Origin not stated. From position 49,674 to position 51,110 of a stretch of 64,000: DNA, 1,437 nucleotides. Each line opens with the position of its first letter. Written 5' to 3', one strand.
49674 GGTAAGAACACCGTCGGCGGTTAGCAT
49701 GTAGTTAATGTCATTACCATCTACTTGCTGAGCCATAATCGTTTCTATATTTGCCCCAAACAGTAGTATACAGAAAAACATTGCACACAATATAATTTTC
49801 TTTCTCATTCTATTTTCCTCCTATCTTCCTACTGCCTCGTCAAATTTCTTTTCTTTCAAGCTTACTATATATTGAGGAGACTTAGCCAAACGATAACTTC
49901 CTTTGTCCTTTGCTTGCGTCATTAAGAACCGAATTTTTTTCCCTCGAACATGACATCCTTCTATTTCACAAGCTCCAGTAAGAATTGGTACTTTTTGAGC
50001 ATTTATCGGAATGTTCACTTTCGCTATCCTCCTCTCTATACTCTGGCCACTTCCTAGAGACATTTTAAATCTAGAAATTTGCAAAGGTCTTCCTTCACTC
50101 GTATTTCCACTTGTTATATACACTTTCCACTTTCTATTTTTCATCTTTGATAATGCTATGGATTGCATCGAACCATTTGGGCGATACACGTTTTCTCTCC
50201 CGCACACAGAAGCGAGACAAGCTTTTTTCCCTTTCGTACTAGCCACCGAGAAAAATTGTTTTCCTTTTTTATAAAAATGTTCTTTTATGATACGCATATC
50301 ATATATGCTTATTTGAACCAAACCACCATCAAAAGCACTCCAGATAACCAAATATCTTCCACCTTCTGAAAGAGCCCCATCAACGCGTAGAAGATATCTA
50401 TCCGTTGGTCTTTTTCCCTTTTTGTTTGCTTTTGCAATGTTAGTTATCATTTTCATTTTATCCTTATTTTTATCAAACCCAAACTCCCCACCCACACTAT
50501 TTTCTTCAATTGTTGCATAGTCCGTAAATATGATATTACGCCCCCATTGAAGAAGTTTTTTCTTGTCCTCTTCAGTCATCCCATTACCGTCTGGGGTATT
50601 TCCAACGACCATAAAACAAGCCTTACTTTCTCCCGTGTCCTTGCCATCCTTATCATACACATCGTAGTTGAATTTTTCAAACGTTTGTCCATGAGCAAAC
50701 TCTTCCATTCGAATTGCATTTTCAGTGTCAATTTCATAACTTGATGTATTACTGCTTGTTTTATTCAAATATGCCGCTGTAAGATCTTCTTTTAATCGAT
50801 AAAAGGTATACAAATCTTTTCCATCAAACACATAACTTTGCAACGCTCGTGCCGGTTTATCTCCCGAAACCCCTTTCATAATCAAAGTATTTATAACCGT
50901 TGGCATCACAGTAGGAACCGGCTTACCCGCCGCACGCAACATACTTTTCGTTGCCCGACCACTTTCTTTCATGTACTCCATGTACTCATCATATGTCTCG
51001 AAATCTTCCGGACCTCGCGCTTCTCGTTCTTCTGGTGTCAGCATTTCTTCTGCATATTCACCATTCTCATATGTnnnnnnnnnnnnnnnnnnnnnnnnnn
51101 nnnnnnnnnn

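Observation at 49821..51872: Secreted fusion of two CBM2-like domains to a helveticin-J-like (class III bacteriocin) domain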

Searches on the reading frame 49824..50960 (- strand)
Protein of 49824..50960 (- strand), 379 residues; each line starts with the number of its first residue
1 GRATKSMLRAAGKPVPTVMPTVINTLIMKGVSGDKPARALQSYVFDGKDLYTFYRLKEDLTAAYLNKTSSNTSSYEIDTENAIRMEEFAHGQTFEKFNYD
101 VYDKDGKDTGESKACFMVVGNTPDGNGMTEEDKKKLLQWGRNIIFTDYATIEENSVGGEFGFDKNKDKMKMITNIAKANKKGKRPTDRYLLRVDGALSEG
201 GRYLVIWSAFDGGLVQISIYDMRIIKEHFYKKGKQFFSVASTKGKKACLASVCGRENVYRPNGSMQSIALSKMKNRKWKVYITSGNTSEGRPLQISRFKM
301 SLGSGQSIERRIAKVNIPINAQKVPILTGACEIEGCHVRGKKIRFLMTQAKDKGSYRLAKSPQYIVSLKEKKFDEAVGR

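Call 7: search_protein_families(library=pfam, proteins=[window:49824-50960:-], max_evalue=10)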
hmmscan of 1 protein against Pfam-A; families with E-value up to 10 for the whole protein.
seq(379 aa): 0 families

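Call 8: search_solved_structures(query=window:49824-50960:-, max_evalue=10, show_alignments=2)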
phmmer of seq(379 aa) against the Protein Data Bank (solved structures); distinct sequences matched with E-value up to 10: 1.
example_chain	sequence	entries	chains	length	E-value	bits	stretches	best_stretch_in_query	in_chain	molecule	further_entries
3kw2_A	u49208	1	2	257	0.38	12.9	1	232-276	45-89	Probable r-RNA methyltransferase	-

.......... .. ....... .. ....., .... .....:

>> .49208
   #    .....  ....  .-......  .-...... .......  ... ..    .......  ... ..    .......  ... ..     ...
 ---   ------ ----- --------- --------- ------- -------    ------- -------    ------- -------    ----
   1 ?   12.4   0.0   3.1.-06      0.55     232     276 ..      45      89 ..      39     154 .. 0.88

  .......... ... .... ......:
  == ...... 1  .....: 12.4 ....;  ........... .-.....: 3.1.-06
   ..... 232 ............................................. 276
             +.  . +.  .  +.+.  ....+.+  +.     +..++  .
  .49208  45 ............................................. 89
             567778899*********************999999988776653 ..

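Call 9: find_homologous_proteins(query=window:49824-50960:-, max_evalue=0.001)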
Query seq(379 aa) (379 aa): 4 proteins with E <= 0.001 among 2021 candidates.
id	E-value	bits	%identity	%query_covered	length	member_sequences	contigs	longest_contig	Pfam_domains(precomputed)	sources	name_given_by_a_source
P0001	1.7e-27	115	32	97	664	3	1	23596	PF00553.26,PF17312.10,PF09478.17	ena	-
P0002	1.9e-25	108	29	93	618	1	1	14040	PF00553.26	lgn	-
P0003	4.8e-25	106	31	97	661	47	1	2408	PF00553.26,PF17312.10,PF09478.17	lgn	-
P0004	6.4e-25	106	31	97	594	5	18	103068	PF00553.26,PF17312.10,PF09478.17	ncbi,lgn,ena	-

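Call 10: search_protein_families(library=pfam, proteins=[P0001, P0002, P0003, P0004], max_evalue=1)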
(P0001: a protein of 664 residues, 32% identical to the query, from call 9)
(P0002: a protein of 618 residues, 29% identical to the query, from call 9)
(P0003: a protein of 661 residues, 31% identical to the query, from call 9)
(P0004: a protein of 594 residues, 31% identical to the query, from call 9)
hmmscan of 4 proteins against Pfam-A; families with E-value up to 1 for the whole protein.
P0001 (664 aa): 5 families
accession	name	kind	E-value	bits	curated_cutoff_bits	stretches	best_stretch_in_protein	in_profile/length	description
PF00553.25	CBM_2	-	1.3e-30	106.2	24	2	56-149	3-97/101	Cellulose binding domain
PF09478.16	CBM49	-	3.1e-10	40.6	23.4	2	177-241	23-79/80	Carbohydrate binding domain CBM49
PF18696.7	SMP_C2CD2L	-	0.041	14.2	26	1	579-661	5-86/152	Synaptotagmin-like, mitochondrial and lipid-binding domain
PF23039.2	TMEM132_3rd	-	0.044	13.8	27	1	565-624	53-115/147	TMEM132 cohesin-like domain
PF25079.1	COB_C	-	0.15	12.5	27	0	60-98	84-122/209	COBRA family C-terminal domain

P0002 (618 aa): 1 family
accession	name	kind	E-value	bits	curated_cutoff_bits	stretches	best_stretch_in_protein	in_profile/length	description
PF00553.25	CBM_2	-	2.3e-06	28.3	24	2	169-242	14-85/101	Cellulose binding domain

P0003 (661 aa): 4 families
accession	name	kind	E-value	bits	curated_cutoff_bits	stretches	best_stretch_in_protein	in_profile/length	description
PF00553.25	CBM_2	-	3.4e-32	111.2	24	2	53-146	3-97/101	Cellulose binding domain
PF09478.16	CBM49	-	1.8e-12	47.8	23.4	2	174-238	23-79/80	Carbohydrate binding domain CBM49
PF25079.1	COB_C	-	0.038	14.5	27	1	56-95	83-122/209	COBRA family C-terminal domain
PF18696.7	SMP_C2CD2L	-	0.11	12.7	26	1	589-658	18-86/152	Synaptotagmin-like, mitochondrial and lipid-binding domain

P0004 (594 aa): 2 families
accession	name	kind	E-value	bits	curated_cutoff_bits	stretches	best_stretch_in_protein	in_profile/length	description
PF00553.25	CBM_2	-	9.6e-24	84.1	24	2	85-170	3-87/101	Cellulose binding domain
PF09478.16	CBM49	-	6.5e-06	26.8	23.4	1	101-165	23-79/80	Carbohydrate binding domain CBM49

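Call 15: search_solved_structures(query=A2, max_evalue=10, show_alignments=3)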
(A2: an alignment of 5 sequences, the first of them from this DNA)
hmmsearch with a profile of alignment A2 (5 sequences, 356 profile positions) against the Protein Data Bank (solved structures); distinct sequences matched with E-value up to 10: 2.
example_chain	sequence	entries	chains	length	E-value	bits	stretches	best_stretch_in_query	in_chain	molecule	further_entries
2qg8_A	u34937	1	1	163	0.1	15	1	205-297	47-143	Acyl Carrier Protein Synthase PY06285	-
2bdd_A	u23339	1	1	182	0.13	14.6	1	205-297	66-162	ACP-synthase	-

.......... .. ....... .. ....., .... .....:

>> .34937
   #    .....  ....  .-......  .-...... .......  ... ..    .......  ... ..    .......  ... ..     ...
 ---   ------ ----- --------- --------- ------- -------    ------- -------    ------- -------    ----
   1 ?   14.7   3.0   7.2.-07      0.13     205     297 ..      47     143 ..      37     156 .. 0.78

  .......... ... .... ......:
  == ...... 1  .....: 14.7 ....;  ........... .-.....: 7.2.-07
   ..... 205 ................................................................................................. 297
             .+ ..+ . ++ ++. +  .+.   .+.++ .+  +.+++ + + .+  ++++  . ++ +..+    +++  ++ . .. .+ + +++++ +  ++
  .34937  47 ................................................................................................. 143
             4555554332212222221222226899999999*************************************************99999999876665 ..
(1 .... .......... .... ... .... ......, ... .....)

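Call 22: search_protein_representatives(alignment_id=A2)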
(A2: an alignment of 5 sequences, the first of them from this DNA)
Query: 5 sequences, 356 profile positions. Proteins with E-value up to 0.001 (for the whole library): 214; up to 1e-10: 135; up to 1e-30: 26. The best 150 are listed.
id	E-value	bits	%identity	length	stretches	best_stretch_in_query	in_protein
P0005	1.8e-149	514.3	-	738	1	1-355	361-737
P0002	9.7e-142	488.8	-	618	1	2-356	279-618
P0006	6.6e-121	420.3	-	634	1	1-352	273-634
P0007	2.8e-68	247.2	-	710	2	30-352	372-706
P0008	4.6e-68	246.4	-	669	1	14-352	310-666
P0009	2.8e-62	227.4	-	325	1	35-352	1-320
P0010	4.7e-60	220.1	-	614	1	13-346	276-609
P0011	1.2e-58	215.5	-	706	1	21-340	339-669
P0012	9.8e-58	212.5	-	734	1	5-346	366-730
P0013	2.3e-57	211.2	-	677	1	7-344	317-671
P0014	7.7e-57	209.5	-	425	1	32-350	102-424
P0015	9.2e-57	209.3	-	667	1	9-353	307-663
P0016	6.8e-56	206.4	-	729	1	8-348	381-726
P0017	1.2e-55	205.6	-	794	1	11-352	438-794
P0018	2.3e-54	201.4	-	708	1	15-353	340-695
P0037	1.4e-25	106.7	-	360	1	25-352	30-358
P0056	7.7e-21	91.1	-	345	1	7-348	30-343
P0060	1.5e-19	86.9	-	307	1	34-346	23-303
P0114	7.0e-13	64.9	-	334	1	12-350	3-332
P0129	3.0e-11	59.5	-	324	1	18-347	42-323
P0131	4.4e-11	59.0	-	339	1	33-344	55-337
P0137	8.9e-11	58.0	-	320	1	30-352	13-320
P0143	5.7e-10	55.3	-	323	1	31-339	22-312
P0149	4.0e-09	52.6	-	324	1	14-286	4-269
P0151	6.2e-09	52.0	-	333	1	31-268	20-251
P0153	1.8e-08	50.4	-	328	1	33-274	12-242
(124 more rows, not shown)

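Call 25: predict_structure(alignment_id=A2)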
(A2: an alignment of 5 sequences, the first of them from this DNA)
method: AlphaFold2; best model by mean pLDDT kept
length: 378 residues; sequences in the alignment: 5
mean_pLDDT: 76.1   pTM: 0.83
mean pLDDT of the five models: 76.1, 71.9, 70.8, 65.3, 62.2
residues with pLDDT >= 90: 67; 70-90: 207; 50-70: 65; < 50: 39
segments of 3 or more residues with pLDDT < 50: 1-11, 31-33, 121-126, 135-138, 179-185, 354-357
pLDDT, mean of each block of 10 residues (from residue 1): 35 82 76 55 76 74 75 75 71 84 88 80 52 54 83 62 79 69 55 86 87 85 93 90 89 78 83 86 77 88 66 87 81 85 85 52 90 84
secondary structure, 60 per line:
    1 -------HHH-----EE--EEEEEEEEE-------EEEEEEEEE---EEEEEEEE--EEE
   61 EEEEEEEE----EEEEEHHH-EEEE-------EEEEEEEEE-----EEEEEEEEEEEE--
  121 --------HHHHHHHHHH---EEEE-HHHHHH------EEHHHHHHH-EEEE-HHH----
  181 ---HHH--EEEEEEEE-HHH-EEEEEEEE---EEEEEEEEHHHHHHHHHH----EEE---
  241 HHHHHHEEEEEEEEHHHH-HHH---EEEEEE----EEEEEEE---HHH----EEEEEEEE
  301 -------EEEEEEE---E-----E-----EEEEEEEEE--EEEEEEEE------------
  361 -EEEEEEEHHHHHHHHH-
elements in order: E20-28 E36-44 E48-55 E58-68 E73-77 E82-85 E93-101 E107-118 H129-138 E142-145 H147-152 H161-167 E169-172 E189-196 E202-209 E213-220 H221-230 E235-237 H241-246 E247-254 H255-258 E266-271 E276-282 E293-300 E308-314 E330-338 E341-348 E362-368 H369-377

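Call 31: fold_search(model_id=the predicted structure, library=pdb)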
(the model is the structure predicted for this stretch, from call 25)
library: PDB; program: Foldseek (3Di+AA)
matches with E <= 10: 1131; with E <= 0.001: 80
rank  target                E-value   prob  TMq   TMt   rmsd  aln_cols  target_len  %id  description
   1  9sob_R                6.4e-08  1.00  0.32  0.11  17.6       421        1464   10  Structural Model of the Nuclear Pore Complex in Arabidopsis thaliana (released 2025-11-05)
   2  5efv_C                4.2e-07  1.00  0.51  0.33   5.7       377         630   10  The host-recognition device of Staphylococcus aureus phage Phi11 (released 2016-05-25)
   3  5efv_B                5.8e-07  1.00  0.48  0.31   7.0       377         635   10  The host-recognition device of Staphylococcus aureus phage Phi11 (released 2016-05-25)
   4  5efv_A                1.4e-06  1.00  0.51  0.32   6.3       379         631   10  The host-recognition device of Staphylococcus aureus phage Phi11 (released 2016-05-25)
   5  6v8i_AH               2.3e-06  1.00  0.47  0.30   6.4       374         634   10  Composite atomic model of the Staphylococcus aureus phage 80alpha baseplate (released 2020-03-04)
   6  6vxk_A                7.3e-06  1.00  0.30  0.30  14.5       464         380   11  Cryo-EM Structure of the full-length A39R/PlexinC1 complex (released 2020-04-29)
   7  3nvn_A                7.3e-06  1.00  0.28  0.27  14.8       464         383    9  Molecular mechanism of guidance cue recognition (released 2010-09-15)
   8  2bkl_B                1.1e-05  1.00  0.31  0.19  11.6       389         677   13  Structural and Mechanistic Analysis of Two Prolyl Endopeptidases: Role of Inter-Domain Dynamics in Catalysis and Speci (released 2005-03-09)
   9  3f3f_B                3.1e-05  1.00  0.28  0.33  12.5       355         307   10  Crystal structure of the nucleoporin pair Nup85-Seh1, space group P21 (released 2009-04-07)
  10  3vsf_A                4.3e-05  1.00  0.40  0.34   7.9       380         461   10  Crystal structure of 1,3Gal43A, an exo-beta-1,3-Galactanase from Clostridium thermocellum (released 2012-12-05)
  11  9erg_A                5.3e-05  0.98  0.29  0.31  15.5       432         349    8  Uhgb_MS mannoside synthase from an unknown human gut bacterium in complex with Mannose-1-Phosphate (released 2025-10-08)
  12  3f3f_F                7.0e-05  1.00  0.29  0.34  12.1       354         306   10  Crystal structure of the nucleoporin pair Nup85-Seh1, space group P21 (released 2009-04-07)
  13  3f3f_A                7.9e-05  0.99  0.28  0.33  13.1       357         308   11  Crystal structure of the nucleoporin pair Nup85-Seh1, space group P21 (released 2009-04-07)
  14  6v8i_AG               8.8e-05  1.00  0.49  0.32   6.3       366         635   11  Composite atomic model of the Staphylococcus aureus phage 80alpha baseplate (released 2020-03-04)
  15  9n6z_LQ               1.0e-04  0.97  0.27  0.15  17.1       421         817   10  SSU processome maturation and disassembly, State D (released 2025-11-05)
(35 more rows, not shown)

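Call 32: search_protein_families(library=pfam, alignment_id=A4, max_evalue=0.001)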
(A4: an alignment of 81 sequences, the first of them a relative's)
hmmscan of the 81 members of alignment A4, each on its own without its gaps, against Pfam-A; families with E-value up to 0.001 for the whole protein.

A. member 1, P0005 (738 aa): 3 families
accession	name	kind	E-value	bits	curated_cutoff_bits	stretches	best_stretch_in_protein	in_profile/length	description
PF00553.25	CBM_2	-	6.1e-34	116.8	24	2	114-208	2-97/101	Cellulose binding domain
PF09478.16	CBM49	-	5.6e-10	39.8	23.4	2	230-302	17-79/80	Carbohydrate binding domain CBM49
PF25079.1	COB_C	-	0.0003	21.3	27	0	89-158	54-123/209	COBRA family C-terminal domain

B. families by the number of members that match (of 81 scanned): 14 families
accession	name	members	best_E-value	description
PF00553.25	CBM_2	26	4.5e-36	Cellulose binding domain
PF17312.8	Helveticin_J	22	2.6e-15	Bacteriocin helveticin-J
PF09478.16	CBM49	21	1.6e-13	Carbohydrate binding domain CBM49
PF21311.3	Phage_RBD_prop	4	1.4e-12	Phage 5-bladed beta propeller receptor binding platform domain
PF13306.12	LRR_5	2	8.1e-21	BspA type Leucine rich repeat region (6 copies)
PF25079.1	COB_C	2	0.0003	COBRA family C-terminal domain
PF14200.12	RicinB_lectin_2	1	1e-22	Ricin-type beta-trefoil lectin domain-like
PF00652.28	Ricin_B_lectin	1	3.8e-12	Ricin-type beta-trefoil lectin domain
PF00041.27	fn3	1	2.6e-06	Fibronectin type III domain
PF13855.12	LRR_8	1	0.00017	Leucine rich repeat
PF16656.11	Pur_ac_phosph_N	1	0.00039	Purple acid Phosphatase, N-terminal domain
PF05096.18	Glu_cyclase_2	1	0.00042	Glutamine cyclotransferase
PF16030.10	GD_N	1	0.00057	Serine protease gd N-terminus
PF02368.24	Big_2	1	0.00095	Bacterial Ig-like domain (group 2)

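Call 34: search_protein_families(library=pfam, proteins=[P0060, P0114, P0137, P0143, P0129, P0131, P0149, P0151, P0153, P0056], max_evalue=0.01)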
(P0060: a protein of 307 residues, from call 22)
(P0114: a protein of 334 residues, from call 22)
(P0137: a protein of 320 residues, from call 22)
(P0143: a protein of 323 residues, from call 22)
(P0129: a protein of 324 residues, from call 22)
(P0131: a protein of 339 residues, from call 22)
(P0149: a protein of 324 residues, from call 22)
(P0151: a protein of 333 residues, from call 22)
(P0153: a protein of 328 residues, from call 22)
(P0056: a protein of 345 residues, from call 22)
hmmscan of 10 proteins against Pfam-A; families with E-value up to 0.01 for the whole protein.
P0060 (307 aa): 1 family
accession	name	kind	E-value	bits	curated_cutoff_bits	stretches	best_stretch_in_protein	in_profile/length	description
PF17312.8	Helveticin_J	-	3.7e-10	40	25.5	1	24-181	13-173/314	Bacteriocin helveticin-J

P0114 (334 aa): 0 families

P0137 (320 aa): 0 families

P0143 (323 aa): 0 families

P0129 (324 aa): 2 families
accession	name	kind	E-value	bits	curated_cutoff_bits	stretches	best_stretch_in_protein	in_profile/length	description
PF17312.8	Helveticin_J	-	1.6e-05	24.8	25.5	1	46-226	2-188/314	Bacteriocin helveticin-J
PF21311.3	Phage_RBD_prop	-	0.0057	16.7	23.7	1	59-262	3-187/255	Phage 5-bladed beta propeller receptor binding platform domain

P0131 (339 aa): 1 family
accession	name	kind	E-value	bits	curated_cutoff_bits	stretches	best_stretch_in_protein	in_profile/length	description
PF17312.8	Helveticin_J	-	2e-06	27.8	25.5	1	99-251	48-195/314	Bacteriocin helveticin-J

P0149 (324 aa): 1 family
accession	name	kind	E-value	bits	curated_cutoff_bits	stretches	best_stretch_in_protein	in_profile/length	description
PF17312.8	Helveticin_J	-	1.5e-10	41.3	25.5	1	13-297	1-275/314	Bacteriocin helveticin-J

P0151 (333 aa): 0 families

P0153 (328 aa): 0 families

P0056 (345 aa): 1 family
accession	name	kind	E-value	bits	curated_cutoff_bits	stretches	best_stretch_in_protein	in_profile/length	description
PF17312.8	Helveticin_J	-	3e-08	33.8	25.5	1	100-271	52-223/314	Bacteriocin helveticin-J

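Call 35: list_cluster_members(proteins=[P0005, P0060, P0149, P0056, P0131, P0129, P0114, P0137, P0143, P0009])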
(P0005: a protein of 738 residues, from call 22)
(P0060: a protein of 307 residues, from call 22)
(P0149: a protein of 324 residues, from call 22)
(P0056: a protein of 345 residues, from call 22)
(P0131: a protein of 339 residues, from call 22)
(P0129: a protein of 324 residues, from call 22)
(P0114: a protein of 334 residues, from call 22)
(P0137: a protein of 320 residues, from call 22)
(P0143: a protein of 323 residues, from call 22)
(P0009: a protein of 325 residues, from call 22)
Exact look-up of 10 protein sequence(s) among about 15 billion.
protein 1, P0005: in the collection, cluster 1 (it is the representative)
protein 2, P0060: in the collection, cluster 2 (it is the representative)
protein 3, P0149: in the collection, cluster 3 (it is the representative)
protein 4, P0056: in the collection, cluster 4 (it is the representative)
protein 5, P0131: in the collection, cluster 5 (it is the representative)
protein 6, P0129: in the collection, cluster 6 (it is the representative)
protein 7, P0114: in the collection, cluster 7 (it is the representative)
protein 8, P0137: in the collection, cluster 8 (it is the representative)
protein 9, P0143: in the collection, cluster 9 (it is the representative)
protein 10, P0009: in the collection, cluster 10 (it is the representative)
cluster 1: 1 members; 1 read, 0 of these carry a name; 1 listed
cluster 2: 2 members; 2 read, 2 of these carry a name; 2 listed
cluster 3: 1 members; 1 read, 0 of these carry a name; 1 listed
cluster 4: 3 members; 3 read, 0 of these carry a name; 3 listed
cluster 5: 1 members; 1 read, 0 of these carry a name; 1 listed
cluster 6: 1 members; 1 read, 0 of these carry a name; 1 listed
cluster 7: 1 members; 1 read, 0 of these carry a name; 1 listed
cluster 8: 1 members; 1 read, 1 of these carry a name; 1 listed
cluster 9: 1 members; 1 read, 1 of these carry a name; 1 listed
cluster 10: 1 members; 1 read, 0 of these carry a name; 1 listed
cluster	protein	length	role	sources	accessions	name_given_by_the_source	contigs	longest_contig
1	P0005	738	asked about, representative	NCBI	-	-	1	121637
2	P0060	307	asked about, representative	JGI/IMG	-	hypothetical protein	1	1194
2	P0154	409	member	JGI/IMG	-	hypothetical protein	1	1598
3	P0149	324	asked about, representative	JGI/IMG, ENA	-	-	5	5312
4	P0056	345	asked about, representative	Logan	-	-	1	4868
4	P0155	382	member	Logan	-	-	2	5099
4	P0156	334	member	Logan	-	-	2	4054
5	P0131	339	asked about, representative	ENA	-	-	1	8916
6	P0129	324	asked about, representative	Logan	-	-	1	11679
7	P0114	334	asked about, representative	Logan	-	-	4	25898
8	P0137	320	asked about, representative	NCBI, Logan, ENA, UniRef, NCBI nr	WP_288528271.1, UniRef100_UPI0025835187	helveticin J family class III bacteriocin [uncultured Secundilactobacillus sp.] | helveticin J family class III bacteriocin n=1 Tax=uncultured Secundilactobacillus sp. ...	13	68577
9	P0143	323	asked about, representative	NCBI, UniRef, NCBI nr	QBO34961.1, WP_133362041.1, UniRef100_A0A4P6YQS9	hypothetical protein EQG49_00130 [Periweissella cryptocerci] | Uncharacterized protein n=1 Tax=Periweissella cryptocerci TaxID=2506420 ... | helveticin J family class III bacteriocin [Periweissella cryptocerci]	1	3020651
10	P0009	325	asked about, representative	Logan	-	-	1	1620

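Call 39: find_homologous_proteins(query=A5, max_evalue=0.001)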
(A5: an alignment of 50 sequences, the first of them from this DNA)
Query A5 (50 sequences) (378 aa, profile of the alignment): 4 proteins with E <= 0.001 among 3456 candidates.
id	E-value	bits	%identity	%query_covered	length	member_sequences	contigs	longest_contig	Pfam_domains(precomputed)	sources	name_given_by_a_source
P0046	2.1e-84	302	24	87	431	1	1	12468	PF17312.10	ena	-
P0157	3.6e-81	291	26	50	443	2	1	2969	PF17312.10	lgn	-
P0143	4.8e-75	271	21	52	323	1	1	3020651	PF17312.10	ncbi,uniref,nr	ncbi:hypothetical protein EQG49_00130 [Periweissella cryptocerci]|uniref:Uncharacterized protein n=1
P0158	5.5e-68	248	20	76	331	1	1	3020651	PF17312.10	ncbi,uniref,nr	ncbi:hypothetical protein EQG49_00125 [Periweissella cryptocerci]|uniref:Uncharacterized protein n=1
